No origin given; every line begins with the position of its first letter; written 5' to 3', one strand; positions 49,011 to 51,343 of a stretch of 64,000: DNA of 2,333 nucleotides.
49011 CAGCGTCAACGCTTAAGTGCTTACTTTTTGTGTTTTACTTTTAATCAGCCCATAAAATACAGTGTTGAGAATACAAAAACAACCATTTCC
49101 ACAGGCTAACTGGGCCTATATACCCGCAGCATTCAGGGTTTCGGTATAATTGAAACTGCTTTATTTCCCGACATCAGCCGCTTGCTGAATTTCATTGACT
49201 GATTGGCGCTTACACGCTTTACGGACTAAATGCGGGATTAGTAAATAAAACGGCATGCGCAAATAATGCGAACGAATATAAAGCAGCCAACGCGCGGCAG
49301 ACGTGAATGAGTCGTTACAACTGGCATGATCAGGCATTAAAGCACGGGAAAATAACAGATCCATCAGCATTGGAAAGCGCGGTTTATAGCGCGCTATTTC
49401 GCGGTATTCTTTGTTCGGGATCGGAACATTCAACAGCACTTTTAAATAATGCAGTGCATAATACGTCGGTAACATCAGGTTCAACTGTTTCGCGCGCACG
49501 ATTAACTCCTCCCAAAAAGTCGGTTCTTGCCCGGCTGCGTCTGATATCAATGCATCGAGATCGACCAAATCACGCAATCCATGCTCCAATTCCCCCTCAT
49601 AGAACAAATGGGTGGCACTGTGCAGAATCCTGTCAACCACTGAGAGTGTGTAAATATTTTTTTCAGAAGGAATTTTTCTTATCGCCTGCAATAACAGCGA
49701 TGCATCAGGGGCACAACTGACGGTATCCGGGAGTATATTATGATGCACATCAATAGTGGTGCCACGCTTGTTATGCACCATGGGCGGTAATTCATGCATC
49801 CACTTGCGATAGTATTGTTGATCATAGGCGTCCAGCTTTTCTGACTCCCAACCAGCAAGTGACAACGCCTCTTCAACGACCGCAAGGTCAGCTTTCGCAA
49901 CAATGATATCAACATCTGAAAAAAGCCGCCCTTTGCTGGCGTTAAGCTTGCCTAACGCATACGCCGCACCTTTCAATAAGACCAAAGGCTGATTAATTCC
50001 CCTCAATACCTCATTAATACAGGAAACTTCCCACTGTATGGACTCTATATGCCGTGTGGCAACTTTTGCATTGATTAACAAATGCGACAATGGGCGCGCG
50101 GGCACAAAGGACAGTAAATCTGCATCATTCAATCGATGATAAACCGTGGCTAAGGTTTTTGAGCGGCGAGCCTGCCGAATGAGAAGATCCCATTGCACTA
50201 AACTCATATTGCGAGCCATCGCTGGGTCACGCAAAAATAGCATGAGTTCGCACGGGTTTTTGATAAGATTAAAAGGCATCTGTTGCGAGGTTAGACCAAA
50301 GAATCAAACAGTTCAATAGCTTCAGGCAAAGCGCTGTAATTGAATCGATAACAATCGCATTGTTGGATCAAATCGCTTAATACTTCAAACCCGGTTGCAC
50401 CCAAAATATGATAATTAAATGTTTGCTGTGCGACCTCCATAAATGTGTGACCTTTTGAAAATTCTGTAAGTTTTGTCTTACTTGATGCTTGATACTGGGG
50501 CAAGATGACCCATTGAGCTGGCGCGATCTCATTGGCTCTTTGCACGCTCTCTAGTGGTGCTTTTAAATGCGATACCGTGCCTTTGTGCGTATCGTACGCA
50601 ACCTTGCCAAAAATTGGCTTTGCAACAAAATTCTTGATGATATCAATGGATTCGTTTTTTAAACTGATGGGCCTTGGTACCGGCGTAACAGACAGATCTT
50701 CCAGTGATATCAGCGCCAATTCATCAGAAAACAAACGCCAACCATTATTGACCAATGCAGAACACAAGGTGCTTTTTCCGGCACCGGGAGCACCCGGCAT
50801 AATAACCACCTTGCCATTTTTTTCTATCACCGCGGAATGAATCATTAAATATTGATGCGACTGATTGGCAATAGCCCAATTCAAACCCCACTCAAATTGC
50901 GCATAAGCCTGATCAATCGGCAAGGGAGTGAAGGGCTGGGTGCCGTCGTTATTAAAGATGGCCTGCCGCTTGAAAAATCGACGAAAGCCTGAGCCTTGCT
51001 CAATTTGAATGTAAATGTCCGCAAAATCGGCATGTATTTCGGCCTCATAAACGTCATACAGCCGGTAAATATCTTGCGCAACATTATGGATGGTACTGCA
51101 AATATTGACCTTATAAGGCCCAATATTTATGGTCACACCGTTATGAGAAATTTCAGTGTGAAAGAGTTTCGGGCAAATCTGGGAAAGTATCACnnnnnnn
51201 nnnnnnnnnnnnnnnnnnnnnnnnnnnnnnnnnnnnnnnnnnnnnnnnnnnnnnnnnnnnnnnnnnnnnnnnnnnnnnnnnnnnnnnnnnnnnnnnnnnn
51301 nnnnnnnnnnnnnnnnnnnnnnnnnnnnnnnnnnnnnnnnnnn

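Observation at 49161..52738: Candidate RiPP-like peptide/protein modification cluster: Tat-exported protein + PqqD-family RRE + HPr-kinase-related P-loop kinase + nucleotidyltransferase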

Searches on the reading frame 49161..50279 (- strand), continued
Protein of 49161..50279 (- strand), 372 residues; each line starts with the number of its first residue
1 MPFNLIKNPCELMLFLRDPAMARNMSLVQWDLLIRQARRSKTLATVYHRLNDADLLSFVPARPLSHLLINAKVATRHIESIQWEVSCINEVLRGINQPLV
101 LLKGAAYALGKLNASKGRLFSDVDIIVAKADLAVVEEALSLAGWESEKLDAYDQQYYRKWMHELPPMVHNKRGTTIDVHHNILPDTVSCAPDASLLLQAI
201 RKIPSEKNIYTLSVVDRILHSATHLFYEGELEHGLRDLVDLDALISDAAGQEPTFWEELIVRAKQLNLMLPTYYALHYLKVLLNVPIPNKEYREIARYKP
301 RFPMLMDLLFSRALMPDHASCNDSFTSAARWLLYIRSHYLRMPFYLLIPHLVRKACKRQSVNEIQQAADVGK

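Call 87: search_protein_families(library=ncbifam, proteins=[L032:5518-7401:+, L032:7540-8394:+, L032:8452-8766:+, L032:4336-5475:+], max_evalue=0.00001)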
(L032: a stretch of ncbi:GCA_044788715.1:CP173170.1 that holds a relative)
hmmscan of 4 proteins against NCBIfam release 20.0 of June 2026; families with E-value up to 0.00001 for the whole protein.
L032:5518-7401:+ (628 aa): 9 families
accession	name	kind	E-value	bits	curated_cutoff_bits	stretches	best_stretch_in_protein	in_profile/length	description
TIGR03108.1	eps_aminotran_1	hypoth_equivalog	0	1080.1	816.9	1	1-627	1-627/628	XrtA/PEP-CTERM system amidotransferase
TIGR01536.1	asn_synth_AEB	equivalog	1.3e-153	512.7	267.1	1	2-561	1-517/517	asparagine synthase (glutamine-hydrolyzing)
TIGR03104.1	trio_amidotrans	equivalog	1.1e-123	413.6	570.1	2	1-378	1-384/589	N-acetylglutaminylglutamine amidotransferase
NF006949.0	PRK09431.1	equivalog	4.2e-91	306.1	499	3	1-167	1-166/554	asparagine synthase B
NF033535.1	lass_lactam_cya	exception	7.8e-79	265.9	525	2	1-372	1-377/668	lasso peptide isopeptide bond-forming cyclase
NF033561.1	macrolact_Ik_Al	subfamily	4.1e-13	48.8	300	1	125-369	83-329/561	albusnodin/ikarugamycin family macrolactam cyclase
TIGR01134.1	purF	equivalog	3.7e-10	39.8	350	1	45-178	67-211/432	amidophosphoribosyltransferase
NF001484.0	PRK00331.1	subfamily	7.3e-09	34.5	381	1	62-166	87-198/601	isomerizing glutamine--fructose-6-phosphate transaminase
TIGR01135.1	glmS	equivalog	2.4e-08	32.9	418.05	1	61-166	85-197/607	glutamine--fructose-6-phosphate transaminase (isomerizing)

L032:7540-8394:+ (285 aa): 0 families

L032:8452-8766:+ (105 aa): 1 family
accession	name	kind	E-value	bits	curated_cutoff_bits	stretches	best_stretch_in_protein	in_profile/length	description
TIGR04353.1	PqqD_rel_X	equivalog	4.5e-10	40.3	35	1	28-99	1-74/74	HPr-rel-A system PqqD family peptide chaperone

L032:4336-5475:+ (380 aa): 35 families (the best 25 are shown)
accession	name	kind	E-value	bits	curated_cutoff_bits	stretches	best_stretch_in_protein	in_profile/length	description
TIGR03088.1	stp2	hypoth_equivalog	2.7e-156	520.3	409.05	1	8-378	2-372/374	TIGR03088 family PEP-CTERM/XrtA system glycosyltransferase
TIGR03999.1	thiol_BshA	equivalog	2.7e-33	115.4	273.7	1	158-379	160-373/375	N-acetyl-alpha-D-glucosaminyl L-malate synthase BshA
NF041876.1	EPS_EpsE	equivalog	9e-32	110.8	400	1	169-366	189-383/389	exopolysaccharide biosynthesis GT4 family glycosyltransferase EpsE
TIGR02149.1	glgA_Coryne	subfamily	1.5e-24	86.9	302.4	1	144-378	146-389/391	glycogen synthase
TIGR03449.1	mycothiol_MshA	equivalog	1.4e-23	83.4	462.5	1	164-378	186-402/406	D-inositol-3-phosphate glycosyltransferase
TIGR04063.1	stp3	hypoth_equivalog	2.7e-21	75.9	442.05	1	131-379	143-395/397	TIGR04063 family PEP-CTERM/XrtA system glycosyltransferase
NF011726.0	PRK15179.1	equivalog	1.6e-20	73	733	1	159-377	475-692/694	Vi polysaccharide biosynthesis protein TviE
NF047684.1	TeichurnBiosyTuaC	equivalog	2.5e-19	69.5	550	1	170-376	189-386/391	teichuronic acid biosynthesis protein TuaC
TIGR04157.1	glyco_rSAM_CFB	subfamily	2.3e-18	66.4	400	1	142-376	169-406/406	TIGR04157 family glycosyltransferase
NF050063.1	ProtGlycPglJ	equivalog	2.7e-17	63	500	1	198-361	193-349/363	N-acetylgalactosamine-N,N'-diacetylbacillosaminyl-diphospho-undecaprenol 4-alpha-N-acetylgalactosaminyltransferase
NF038229.1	Glyco4_Geo_Pelo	equivalog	3.7e-17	62.4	400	1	261-378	218-335/338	GPMC system family 4 glycosyltransferase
TIGR04005.1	wcaL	equivalog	1.1e-15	57.5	537.6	1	144-342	176-368/406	colanic acid biosynthesis glycosyltransferase WcaL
NF038011.1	PelF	equivalog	5.1e-15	55.5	100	1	162-376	276-489/489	GT4 family glycosyltransferase PelF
TIGR04047.1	MSMEG_0565_glyc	hypoth_equivalog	1.3e-14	54.1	259.85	1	153-376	149-371/373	MSMEG_0565 family glycosyltransferase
NF038298.1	EPS_HpsO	equivalog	6.6e-14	51.5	575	1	174-379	177-387/388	hormogonium polysaccharide biosynthesis glycosyltransferase HpsO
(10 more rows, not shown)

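Call 96: predict_structure(alignment_id=A7)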
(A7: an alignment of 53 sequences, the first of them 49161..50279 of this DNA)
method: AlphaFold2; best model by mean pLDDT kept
length: 372 residues; sequences in the alignment: 53
mean_pLDDT: 93.8   pTM: 0.91
mean pLDDT of the five models: 93.8, 92.6, 92.6, 92.2, 91.9
residues with pLDDT >= 90: 300; 70-90: 67; 50-70: 5; < 50: 0
segments of 3 or more residues with pLDDT < 50: none
pLDDT, mean of each block of 10 residues (from residue 1): 74 97 98 97 98 98 98 97 98 98 97 95 96 97 92 87 91 96 86 95 96 98 92 94 97 97 97 98 97 97 96 94 93 92 88 87 77 64
secondary structure, 60 per line:
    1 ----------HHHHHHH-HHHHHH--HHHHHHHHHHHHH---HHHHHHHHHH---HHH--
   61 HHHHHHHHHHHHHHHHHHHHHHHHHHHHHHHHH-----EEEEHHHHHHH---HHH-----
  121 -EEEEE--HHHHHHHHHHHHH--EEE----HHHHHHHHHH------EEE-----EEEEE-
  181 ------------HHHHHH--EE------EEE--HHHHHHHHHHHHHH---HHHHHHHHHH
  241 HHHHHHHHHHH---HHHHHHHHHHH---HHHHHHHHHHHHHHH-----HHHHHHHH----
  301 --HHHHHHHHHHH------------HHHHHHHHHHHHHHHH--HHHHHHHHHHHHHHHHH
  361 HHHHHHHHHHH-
elements in order: H11-17 H19-24 H27-39 H43-52 H61-93 E99-102 H103-109 E122-126 H129-141 E144-146 H151-160 E167-169 E175-179 H193-198 E209-211 H214-227 H231-251 H255-265 H269-283 H289-296 H303-313 H326-341 H344-371

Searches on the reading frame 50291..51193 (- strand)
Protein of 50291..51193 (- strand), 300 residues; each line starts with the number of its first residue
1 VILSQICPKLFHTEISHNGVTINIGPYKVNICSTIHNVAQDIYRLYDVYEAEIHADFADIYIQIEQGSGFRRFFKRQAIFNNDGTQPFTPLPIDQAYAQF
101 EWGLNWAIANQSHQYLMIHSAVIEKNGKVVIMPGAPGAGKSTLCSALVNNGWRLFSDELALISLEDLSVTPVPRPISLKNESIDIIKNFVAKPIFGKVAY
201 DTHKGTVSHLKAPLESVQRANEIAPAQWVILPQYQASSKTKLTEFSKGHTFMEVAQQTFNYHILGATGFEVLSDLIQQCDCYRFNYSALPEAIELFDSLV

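Call 3: search_protein_families(library=ncbifam, proteins=[window:50291-51193:-], max_evalue=0.01)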
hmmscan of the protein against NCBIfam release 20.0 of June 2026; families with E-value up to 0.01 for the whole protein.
window:50291-51193:- (300 aa): 4 families
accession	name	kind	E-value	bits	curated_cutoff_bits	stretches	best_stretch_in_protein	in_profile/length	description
TIGR04352.1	HprK_rel_A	equivalog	5e-112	373.6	200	1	21-299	2-280/280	HprK-related kinase A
TIGR04249.1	SCM_chp_ScmC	equivalog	5.9e-07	29.1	125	1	116-164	126-173/292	SynChlorMet cassette protein ScmC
TIGR04355.1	HprK_rel_B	hypoth_equivalog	0.0001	21.5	200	1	113-165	142-194/351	HprK-related kinase B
TIGR00679.1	hpr-ser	equivalog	0.00018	20.9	240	1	104-162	120-178/300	HPr(Ser) kinase/phosphatase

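Call 4: search_protein_families(library=pfam, proteins=[window:50291-51193:-], max_evalue=0.01)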
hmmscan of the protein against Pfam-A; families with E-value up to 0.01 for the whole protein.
window:50291-51193:- (300 aa): 3 families
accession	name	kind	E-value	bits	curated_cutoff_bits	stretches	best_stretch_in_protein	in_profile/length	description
PF07475.17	Hpr_kinase_C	-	0.0016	18.5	33.3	1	116-163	7-54/171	HPr Serine kinase C-terminal domain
PF20720.3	nSTAND3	-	0.0033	17.6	27.2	1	124-153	15-43/155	Novel STAND NTPase 3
PF13521.12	AAA_28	-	0.0069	17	27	0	130-164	2-36/164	AAA domain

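Call 18: find_related_loci(query=window:50291-51193:-, collection=genome_contigs, flank=10000)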
Query window:50291-51193:- (300 aa) in genome_contigs; peptide patterns used: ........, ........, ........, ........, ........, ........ (x = any residue, [..] = any of these).
112 stretches matched a pattern; 20 encode a relative of the query (tblastn E <= 1e-3); 20 distinct loci.
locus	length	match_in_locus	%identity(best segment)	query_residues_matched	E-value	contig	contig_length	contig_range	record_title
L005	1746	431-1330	44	1-300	2e-97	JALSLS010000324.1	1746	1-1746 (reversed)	MAG: Methylomonas sp. isolate 355-202_metabat2_scaf2bin.044 355-202_scaffold_35963_c1, whole genome shotgun sequence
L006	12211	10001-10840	46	21-299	1e-88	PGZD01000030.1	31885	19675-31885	MAG: Gammaproteobacteria bacterium HGW-Gammaproteobacteria-3 bjp_ig2158_scaffold_499, whole genome shotgun sequence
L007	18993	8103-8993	45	3-299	2e-88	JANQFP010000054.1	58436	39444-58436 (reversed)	MAG: Rhodospirillales bacterium isolate PL23a_bin.98 k99_882373, whole genome shotgun sequence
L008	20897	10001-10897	41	1-299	1e-85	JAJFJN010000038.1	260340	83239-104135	MAG: Gammaproteobacteria bacterium isolate OFTM226 OFTM226_37, whole genome shotgun sequence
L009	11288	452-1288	49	21-299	4e-93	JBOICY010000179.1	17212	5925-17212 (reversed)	MAG: Methylococcales bacterium isolate H1-B1_metabat2.bin.32 k127_987862, whole genome shotgun sequence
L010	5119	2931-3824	39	3-300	6e-81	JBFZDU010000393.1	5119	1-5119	MAG: Gammaproteobacteria bacterium isolate PPR_0564 k121_1520923, whole genome shotgun sequence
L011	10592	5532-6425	43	3-299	1e-80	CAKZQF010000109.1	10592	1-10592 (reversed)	MAG TPA_asm: uncultured Gammaproteobacteria bacterium isolate ERR2094174_bin.37_CONCOCT_v1.1_MAG genome assembly, contig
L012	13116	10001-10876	39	8-299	1e-75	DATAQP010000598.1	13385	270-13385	MAG TPA_asm: Stellaceae bacterium isolate SMAG_U5470 k141_760753, whole genome shotgun sequence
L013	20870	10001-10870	36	9-299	1e-69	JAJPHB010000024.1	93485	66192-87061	MAG: Alphaproteobacteria bacterium isolate Centralia_MAG_132 k107_8341154, whole genome shotgun sequence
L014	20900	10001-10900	33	1-300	3e-67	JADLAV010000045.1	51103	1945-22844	MAG: Burkholderiales bacterium isolate SJ14 c_000000896084, whole genome shotgun sequence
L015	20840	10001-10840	39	20-300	2e-66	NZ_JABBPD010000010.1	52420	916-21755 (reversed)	MAG: Rhodoferax sp. isolate KJN.1 NODE_9_length_52420_cov_27.133, whole genome shotgun sequence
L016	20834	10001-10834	41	22-300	1e-65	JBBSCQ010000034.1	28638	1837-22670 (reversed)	MAG: Burkholderiales bacterium isolate metawrap_la6_3 metawrap_la6_3_K_1126991_L_28638_cov_15.0000, whole genome shotgun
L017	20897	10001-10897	39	1-300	2e-65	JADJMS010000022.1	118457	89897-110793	MAG: Candidatus Dechloromonas phosphorivorans isolate EsbW_18-Q3-R4-48_BATAC.463 tig00016317-10-1178910, whole genome sh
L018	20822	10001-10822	38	22-295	2e-63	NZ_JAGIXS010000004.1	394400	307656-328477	Pelomonas sp. V22 contig04, whole genome shotgun sequence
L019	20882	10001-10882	36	3-298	7e-61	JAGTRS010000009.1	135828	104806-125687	MAG: Proteobacteria bacterium isolate CTSoil_120 scaffold_50, whole genome shotgun sequence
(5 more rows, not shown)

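Call 29: search_protein_families(library=ncbifam, alignment_id=A3, max_evalue=1e-10)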
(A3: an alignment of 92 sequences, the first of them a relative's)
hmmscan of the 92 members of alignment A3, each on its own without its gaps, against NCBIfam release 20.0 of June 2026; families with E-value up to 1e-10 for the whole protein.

A. member 1, L015:2539-4647:+ (703 aa): 15 families
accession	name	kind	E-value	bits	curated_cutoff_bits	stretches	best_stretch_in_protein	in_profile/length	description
TIGR02916.1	PEP_his_kin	equivalog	3.3e-248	825.7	300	1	11-687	1-679/679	XrtA/PEP-CTERM system histidine kinase PrsK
NF008468.0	PRK11360.1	equivalog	1.9e-19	69.5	646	1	479-694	393-614/616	two-component system sensor histidine kinase AtoS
NF010411.0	PRK13837.1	equivalog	2.7e-17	62.1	647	1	407-690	368-677/828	two-component system VirA-like sensor kinase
NF007688.0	PRK10364.1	equivalog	8e-16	57.8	479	1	477-694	235-457/460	two-component system sensor histidine kinase ZraS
NF052574.1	HisKinEspCMyxo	equivalog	1.1e-14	53.5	1200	1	580-695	523-644/785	serine histidine kinase EspC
NF046044.1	PnpS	equivalog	2.6e-14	53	400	1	556-687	254-390/390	two-component system histidine kinase PnpS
TIGR02966.1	phoR_proteo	equivalog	5.6e-14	51.9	334.2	1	487-686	119-333/333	phosphate regulon sensor histidine kinase PhoR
NF053867.1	SprKinKinDBac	equivalog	2.4e-13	49.4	775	1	573-688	379-497/500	sporulation kinase KinD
NF008298.1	PRK11086.1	subfamily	3e-13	49.1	520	1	564-687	397-524/529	DcuS/MalK family sensor histidine kinase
NF010076.0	PRK13557.1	subfamily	6.7e-12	44.6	631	0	468-694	149-400/540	histidine kinase famiy protein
NF011874.0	PRK15347.1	equivalog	8.6e-12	43.9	852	1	570-698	494-624/921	two component system sensor kinase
NF047794.1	HisKinPtgB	equivalog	1.9e-11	43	1000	1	490-678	450-645/656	two-component system sensor histidine kinase PgtB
NF006800.0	PRK09303.1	equivalog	2.5e-11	43.1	342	1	459-692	130-381/383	histidine kinase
NF052573.1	HisKinEspAMyxo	equivalog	5.4e-11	41.2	1400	1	601-693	524-616/755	serine histidine kinase EspA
NF041735.1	hist_kin_RppB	equivalog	8.7e-11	41.3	400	0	559-684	303-435/438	two-component system sensor histidine kinase RppB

B. families by the number of members that match (of 92 scanned): 487 families (the first 25 are shown)
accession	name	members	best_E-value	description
TIGR02917.1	PEP_TPR_lipo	5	4.7e-298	XrtA/PEP-CTERM system TPR-repeat protein PrsT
NF008469.0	PRK11361.1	5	7.8e-122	acetoacetate metabolism transcriptional regulator AtoC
NF041946.1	LuxO_transreg_Vib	5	1.8e-98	quorum-sensing sigma-54 dependent transcriptional regulator LuxO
TIGR02154.1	PhoB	5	4.4e-17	phosphate regulon transcriptional regulator PhoB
NF008296.0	PRK11083.1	5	1.8e-12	two-component system response regulator CreB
TIGR02915.1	PEP_resp_reg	4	1.9e-229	PEP-CTERM-box response regulator transcription factor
TIGR01818.1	ntrC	4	2.3e-112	nitrogen regulation protein NR(I)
TIGR01817.1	nifA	4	5.2e-105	nif-specific transcriptional activator NifA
NF041552.1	TF_PrdR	4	1.5e-103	sigma-54 dependent transcriptional regulator PrdR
NF051870.1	NAssimRespRegNtrX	4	2.5e-99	nitrogen assimilation response regulator NtrX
NF050807.1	TransRegFlbDCaul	4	7.6e-98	sigma-54-dependent transcriptional regulator FlbD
NF049963.1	RespRegFlgRCampy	4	1.4e-94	fla regulon two-component system response regulator FlgR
NF003451.0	PRK05022.1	4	1.2e-93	nitric oxide reductase transcriptional regulator NorR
NF038308.1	RNA_repair_RtcR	4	3.3e-93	RNA repair transcriptional activator RtcR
NF011695.0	PRK15115.1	4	5.7e-93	two-component system response regulator GlrR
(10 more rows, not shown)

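Call 38: search_solved_structures(query=window:50291-51193:-, max_evalue=1, show_alignments=1)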
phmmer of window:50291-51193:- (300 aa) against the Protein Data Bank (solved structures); distinct sequences matched with E-value up to 1: 9.
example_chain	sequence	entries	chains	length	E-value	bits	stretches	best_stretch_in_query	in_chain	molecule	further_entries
2qmh_A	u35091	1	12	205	0.23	13.7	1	114-171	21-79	HPr kinase/phosphorylase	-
1jb1_A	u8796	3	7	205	0.25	13.6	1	114-175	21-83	HPRK PROTEIN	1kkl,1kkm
5xz2_A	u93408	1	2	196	0.26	13.5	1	121-150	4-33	Adenylate kinase isoenzyme 1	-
8csp_a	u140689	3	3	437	0.55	12.5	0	113-149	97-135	GTPase Era, mitochondrial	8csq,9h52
4e22_A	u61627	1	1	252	0.58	12.4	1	128-157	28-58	Cytidylate kinase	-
3u7g_A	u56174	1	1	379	0.9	11.8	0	109-151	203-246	Bifunctional polynucleotide phosphatase/kinase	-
3u7e_B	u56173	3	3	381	0.9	11.7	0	109-151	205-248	Bifunctional polynucleotide phosphatase/kinase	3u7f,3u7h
1yj5_A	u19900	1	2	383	0.9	11.7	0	109-151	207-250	5' polynucleotide kinase-3' phosphatase catalytic domain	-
3zvn_A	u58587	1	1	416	0.99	11.6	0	109-151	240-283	BIFUNCTIONAL POLYNUCLEOTIDE PHOSPHATASE/KINASE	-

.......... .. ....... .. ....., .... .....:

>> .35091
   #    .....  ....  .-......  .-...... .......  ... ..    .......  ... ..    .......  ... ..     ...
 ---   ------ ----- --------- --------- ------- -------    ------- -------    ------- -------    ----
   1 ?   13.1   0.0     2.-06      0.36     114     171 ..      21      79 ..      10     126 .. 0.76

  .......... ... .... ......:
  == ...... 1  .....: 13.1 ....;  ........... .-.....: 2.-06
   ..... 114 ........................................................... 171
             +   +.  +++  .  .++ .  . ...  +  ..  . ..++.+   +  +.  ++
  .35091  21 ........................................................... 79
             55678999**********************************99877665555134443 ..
